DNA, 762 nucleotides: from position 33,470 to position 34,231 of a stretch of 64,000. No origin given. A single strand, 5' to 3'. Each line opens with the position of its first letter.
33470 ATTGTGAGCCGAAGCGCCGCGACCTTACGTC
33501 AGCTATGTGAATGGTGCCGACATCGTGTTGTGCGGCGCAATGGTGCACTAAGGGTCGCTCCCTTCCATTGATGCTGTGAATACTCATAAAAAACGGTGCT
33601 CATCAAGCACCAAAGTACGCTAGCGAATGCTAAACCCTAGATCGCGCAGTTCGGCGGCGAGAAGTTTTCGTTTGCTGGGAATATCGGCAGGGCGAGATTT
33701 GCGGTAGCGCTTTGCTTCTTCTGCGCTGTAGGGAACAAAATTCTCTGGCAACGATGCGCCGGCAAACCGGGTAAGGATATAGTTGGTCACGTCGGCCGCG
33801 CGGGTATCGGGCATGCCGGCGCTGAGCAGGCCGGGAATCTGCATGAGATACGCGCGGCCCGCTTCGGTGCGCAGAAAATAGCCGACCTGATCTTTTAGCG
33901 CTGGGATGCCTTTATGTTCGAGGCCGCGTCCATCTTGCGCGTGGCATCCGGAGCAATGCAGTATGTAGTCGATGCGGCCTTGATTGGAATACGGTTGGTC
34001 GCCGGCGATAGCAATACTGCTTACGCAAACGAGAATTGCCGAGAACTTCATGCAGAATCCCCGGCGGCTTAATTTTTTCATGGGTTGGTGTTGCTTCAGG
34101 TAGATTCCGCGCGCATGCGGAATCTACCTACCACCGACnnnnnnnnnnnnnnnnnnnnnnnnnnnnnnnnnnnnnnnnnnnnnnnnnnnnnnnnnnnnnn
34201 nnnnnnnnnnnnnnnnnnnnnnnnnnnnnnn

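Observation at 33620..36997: TTQ amine dehydrogenase cluster with aau-like layout: mauB-E-D-A + monohaem cytochrome c, but no mauF/G/L/M/N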

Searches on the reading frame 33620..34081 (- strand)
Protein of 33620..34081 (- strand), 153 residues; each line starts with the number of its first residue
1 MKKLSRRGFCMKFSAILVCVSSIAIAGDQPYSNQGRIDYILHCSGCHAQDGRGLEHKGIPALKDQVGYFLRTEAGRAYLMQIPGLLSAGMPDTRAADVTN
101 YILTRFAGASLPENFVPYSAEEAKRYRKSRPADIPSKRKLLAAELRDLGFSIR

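Call 3: search_protein_families(library=pfam, proteins=[window:33620-34081:-], max_evalue=0.01)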
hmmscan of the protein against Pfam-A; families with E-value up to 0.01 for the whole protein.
window:33620-34081:- (153 aa): 0 families

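Call 4: search_protein_families(library=ncbifam, proteins=[window:33620-34081:-], max_evalue=0.01)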
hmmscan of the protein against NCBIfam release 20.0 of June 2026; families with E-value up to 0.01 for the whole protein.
window:33620-34081:- (153 aa): 1 family
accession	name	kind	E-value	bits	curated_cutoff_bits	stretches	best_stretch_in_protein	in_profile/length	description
TIGR00782.1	ccoP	equivalog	0.001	18.5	179.95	1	25-68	196-239/285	cytochrome-c oxidase, cbb3-type subunit III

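Call 7: search_solved_structures(query=window:33620-34081:-, max_evalue=1, show_alignments=2)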
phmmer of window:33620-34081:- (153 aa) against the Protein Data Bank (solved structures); distinct sequences matched with E-value up to 1: 19.
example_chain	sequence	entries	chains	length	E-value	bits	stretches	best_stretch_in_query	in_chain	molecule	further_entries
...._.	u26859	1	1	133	1.3e-09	41.2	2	41-82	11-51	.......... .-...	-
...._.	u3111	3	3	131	1.3e-09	41.2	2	41-82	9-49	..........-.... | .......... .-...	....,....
1foc_A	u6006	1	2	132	1.4e-09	41.2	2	41-82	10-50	CYTOCHROME RC557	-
1dt1_A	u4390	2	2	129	1.4e-09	41.2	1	41-141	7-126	CYTOCHROME C552 | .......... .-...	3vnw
3mk7_C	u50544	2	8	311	0.0015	21.6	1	34-76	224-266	Cytochrome c oxidase, cbb3-type, subunit P | Cbb3-type cytochrome c oxidase subunit CcoP1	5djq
8snh_G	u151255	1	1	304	0.011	18.8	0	25-114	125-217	Cbb3-type cytochrome c oxidase subunit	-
9g83_v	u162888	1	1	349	0.013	18.5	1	34-68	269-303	Cbb3-type cytochrome c oxidase subunit CcoP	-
5lo9_A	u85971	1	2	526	0.013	18.5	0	40-75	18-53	Cytochrome C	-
6q2u_A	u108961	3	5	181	0.015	18.3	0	39-69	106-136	Cytochrome c4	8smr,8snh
6xkx_p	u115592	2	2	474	0.075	16.1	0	28-67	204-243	Cbb3-type cytochrome c oxidase subunit CcoP,Cytochrome c-type cyt cy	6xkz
1etp_A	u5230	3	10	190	0.082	16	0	25-66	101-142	CYTOCHROME C4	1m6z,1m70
6xkw_p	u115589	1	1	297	0.13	15.3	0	27-67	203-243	Cbb3-type cytochrome c oxidase subunit CcoP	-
8smr_G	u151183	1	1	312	0.2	14.7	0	32-66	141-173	Cbb3-type cytochrome c oxidase subunit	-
3dp5_A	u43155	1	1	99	0.21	14.7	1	31-103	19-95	Cytochrome c family protein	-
3cu4_A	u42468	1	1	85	0.37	13.9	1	39-104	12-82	Cytochrome c family protein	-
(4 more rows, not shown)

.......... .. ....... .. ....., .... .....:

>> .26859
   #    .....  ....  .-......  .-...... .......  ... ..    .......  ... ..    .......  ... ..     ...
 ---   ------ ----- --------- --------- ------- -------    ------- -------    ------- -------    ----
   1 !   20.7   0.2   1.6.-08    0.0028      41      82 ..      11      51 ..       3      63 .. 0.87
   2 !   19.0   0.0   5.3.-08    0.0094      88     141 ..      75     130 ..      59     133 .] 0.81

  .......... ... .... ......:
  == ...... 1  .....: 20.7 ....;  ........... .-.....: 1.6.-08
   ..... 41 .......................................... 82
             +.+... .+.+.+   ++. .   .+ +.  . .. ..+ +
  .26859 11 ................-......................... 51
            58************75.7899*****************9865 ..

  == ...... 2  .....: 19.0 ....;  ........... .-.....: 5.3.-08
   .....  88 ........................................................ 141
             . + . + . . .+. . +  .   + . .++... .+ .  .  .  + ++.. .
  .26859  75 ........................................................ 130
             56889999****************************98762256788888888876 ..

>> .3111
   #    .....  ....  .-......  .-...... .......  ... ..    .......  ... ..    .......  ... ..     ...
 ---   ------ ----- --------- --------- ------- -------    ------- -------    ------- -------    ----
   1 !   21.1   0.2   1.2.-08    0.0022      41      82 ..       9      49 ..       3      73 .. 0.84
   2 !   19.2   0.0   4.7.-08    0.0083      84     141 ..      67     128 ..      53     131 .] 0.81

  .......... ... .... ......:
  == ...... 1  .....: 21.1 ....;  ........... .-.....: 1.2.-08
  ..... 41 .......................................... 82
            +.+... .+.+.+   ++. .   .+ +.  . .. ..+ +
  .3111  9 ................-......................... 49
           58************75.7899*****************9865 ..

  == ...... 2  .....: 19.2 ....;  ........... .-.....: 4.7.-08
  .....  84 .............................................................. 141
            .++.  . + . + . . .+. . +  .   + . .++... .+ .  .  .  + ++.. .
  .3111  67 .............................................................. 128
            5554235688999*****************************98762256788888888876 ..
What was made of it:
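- On Thermus-type cytochrome c552 family: phmmer 1.3e-9 (call 7).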

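Call 72: find_homologous_proteins(query=window:33620-34081:-, max_evalue=0.001)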
Query window:33620-34081:- (153 aa): 112 proteins with E <= 0.001 among 161 candidates.
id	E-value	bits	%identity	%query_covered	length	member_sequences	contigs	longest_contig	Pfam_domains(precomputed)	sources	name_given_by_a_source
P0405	3.1e-89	314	100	93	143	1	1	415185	-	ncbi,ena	-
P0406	1.1e-83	296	87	100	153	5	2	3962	-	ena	-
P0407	5.4e-81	288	84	100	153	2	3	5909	-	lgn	-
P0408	6.3e-79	281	79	100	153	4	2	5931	-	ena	-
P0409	4.8e-78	278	82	100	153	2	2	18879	-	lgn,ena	-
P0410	1.3e-77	277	81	100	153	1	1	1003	-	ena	-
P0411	1.6e-77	276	81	100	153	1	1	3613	-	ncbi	-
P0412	2.3e-77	276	81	100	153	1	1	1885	-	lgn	-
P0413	1.1e-76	273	80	100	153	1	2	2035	-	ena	-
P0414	1.5e-76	273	80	100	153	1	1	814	-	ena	-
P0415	2.2e-76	273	80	100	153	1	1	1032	-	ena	-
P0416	3.1e-76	272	81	100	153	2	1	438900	-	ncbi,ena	-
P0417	8.6e-76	271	78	100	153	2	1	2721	-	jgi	jgi:hypothetical protein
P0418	1.1e-75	270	80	100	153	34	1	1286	-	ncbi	-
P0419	1.2e-75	270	80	100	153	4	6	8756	-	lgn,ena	-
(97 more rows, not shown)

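Call 81: predict_structure(alignment_id=A4)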
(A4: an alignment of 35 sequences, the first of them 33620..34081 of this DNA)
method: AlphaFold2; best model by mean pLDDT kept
length: 153 residues; sequences in the alignment: 35
mean_pLDDT: 83.9   pTM: 0.74
mean pLDDT of the five models: 83.9, 82.5, 81.7, 81.2, 58.4
residues with pLDDT >= 90: 75; 70-90: 42; 50-70: 36; < 50: 0
segments of 3 or more residues with pLDDT < 50: none
pLDDT, mean of each block of 10 residues (from residue 1): 62 63 60 86 80 86 94 94 73 92 94 95 92 90 95 87
secondary structure, 60 per line:
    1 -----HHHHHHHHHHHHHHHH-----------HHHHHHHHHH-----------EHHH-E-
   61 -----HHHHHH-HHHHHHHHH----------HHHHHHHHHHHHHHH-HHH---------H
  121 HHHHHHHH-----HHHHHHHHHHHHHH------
elements in order: H6-21 H33-42 H66-71 H73-81 H92-106 H120-128 H134-147

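Call 83: fold_search(model_id=the predicted structure, library=pdb)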
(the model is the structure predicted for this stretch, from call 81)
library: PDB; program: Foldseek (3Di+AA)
matches with E <= 10: 48; with E <= 0.001: 3
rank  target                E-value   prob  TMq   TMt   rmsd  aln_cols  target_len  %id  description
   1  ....                  9.2e-05  1.00  0.56  0.65   4.6       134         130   28  Characterization of the malformed, recombinant cytochrome rC552 (released 2004-09-28)
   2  1dt1                  1.5e-04  1.00  0.56  0.65   4.8       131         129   29  THERMUS THERMOPHILUS CYTOCHROME C552 SYNTHESIZED BY ESCHERICHIA COLI (released 2000-02-18)
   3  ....                  7.6e-04  1.00  0.57  0.65   2.6       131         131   29  THERMUS THERMOPHILUS CYTOCHROME-C552: A NEW HIGHLY THERMOSTABLE CYTOCHROME-C STRUCTURE OBTAINED BY MAD PHASING (released 1998-06-24)
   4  1foc_A                5.3e-03  1.00  0.53  0.62   5.0       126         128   30  Cytochrome C557: improperly folded thermus thermophilus C552 (released 2000-11-08)
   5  8jej_C                1.2e-02  1.00  0.46  0.19   9.4       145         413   18  Cryo-EM Structure of Na-dithionite Reduced Membrane-bound Fructose Dehydrogenase from Gluconobacter japonicus (released 2023-10-25)
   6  9jqa_C                2.2e-02  1.00  0.46  0.28   7.9       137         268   18  Cryo-EM Structure of Fructose Dehydrogenase Variant from Gluconobacter japonicus Truncating Heme 1c and C-Terminal Hyd (released 2025-08-06)
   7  7w2j_C                6.5e-02  0.97  0.43  0.17  11.1       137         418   19  Cryo-EM Structure of Membrane-bound Fructose Dehydrogenase from Gluconobacter japonicus (released 2022-11-30)
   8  8gy2_B                1.1e-01  0.99  0.48  0.19   2.9       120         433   22  Cryo-EM Structure of Membrane-Bound Alcohol Dehydrogenase from Gluconobacter oxydans (released 2023-08-02)
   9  9fui                  1.4e-01  0.97  0.48  0.18   6.8       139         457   20  CRYSTAL STRUCTURE OF NITRIC OXIDE TREATED F295L MUTANT OF THREE-DOMAIN HEME-CU NITRITE REDUCTASE FROM RALSTONIA PICKETTI (released 2025-07-09)
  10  7r2u                  2.3e-01  0.94  0.48  0.18   6.7       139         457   20  CRYSTAL STRUCTURE OF AS-ISOLATED Q262N MUTANT OF THREE-DOMAIN HEME-CU NITRITE REDUCTASE FROM RALSTONIA PICKETTII (released 2023-02-15)
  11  9fuh                  3.8e-01  0.87  0.46  0.17   6.7       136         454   20  CRYSTAL STRUCTURE OF REDUCED WILD TYPE THREE-DOMAIN HEME-CU NITRITE REDUCTASE FROM RALSTONIA PICKETTII (released 2025-07-09)
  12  6qpz_I                3.8e-01  0.84  0.46  0.18   6.9       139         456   21  Crystal structure of as isolated Y323E mutant of haem-Cu containing nitrite reductase from Ralstonia pickettii (released 2019-11-06)
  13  6qpx_A                5.0e-01  0.77  0.45  0.17   6.9       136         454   21  Crystal structure of nitrite bound Y323A mutant of haem-Cu containing nitrite reductase from Ralstonia pickettii (released 2019-11-06)
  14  4ax3_A                7.1e-01  0.69  0.45  0.17   7.0       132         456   23  Structure of three-domain heme-Cu nitrite reductase from Ralstonia pickettii at 1.6 A resolution (released 2013-03-27)
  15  3ziy                  8.4e-01  0.72  0.48  0.18   6.8       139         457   20  Structure of three-domain heme-Cu nitrite reductase from Ralstonia pickettii at 1.01 A resolution (released 2013-03-27)
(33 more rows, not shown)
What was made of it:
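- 33620..34081 (-): Monohaem c-type cytochrome (CSGCH at 43-47), Thermus-c552-like, 'group b': it lacks the roughly 17-residue axial-Met loop. AF2 model pLDDT 84; the best PDB fold matches are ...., 1dt1 and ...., with TM 0.65 (calls 81, 83).
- On Thermus-type cytochrome c552 family: AF2 model pLDDT 84, and Foldseek top hits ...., 1dt1 and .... with TM 0.65 (calls 81, 83).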
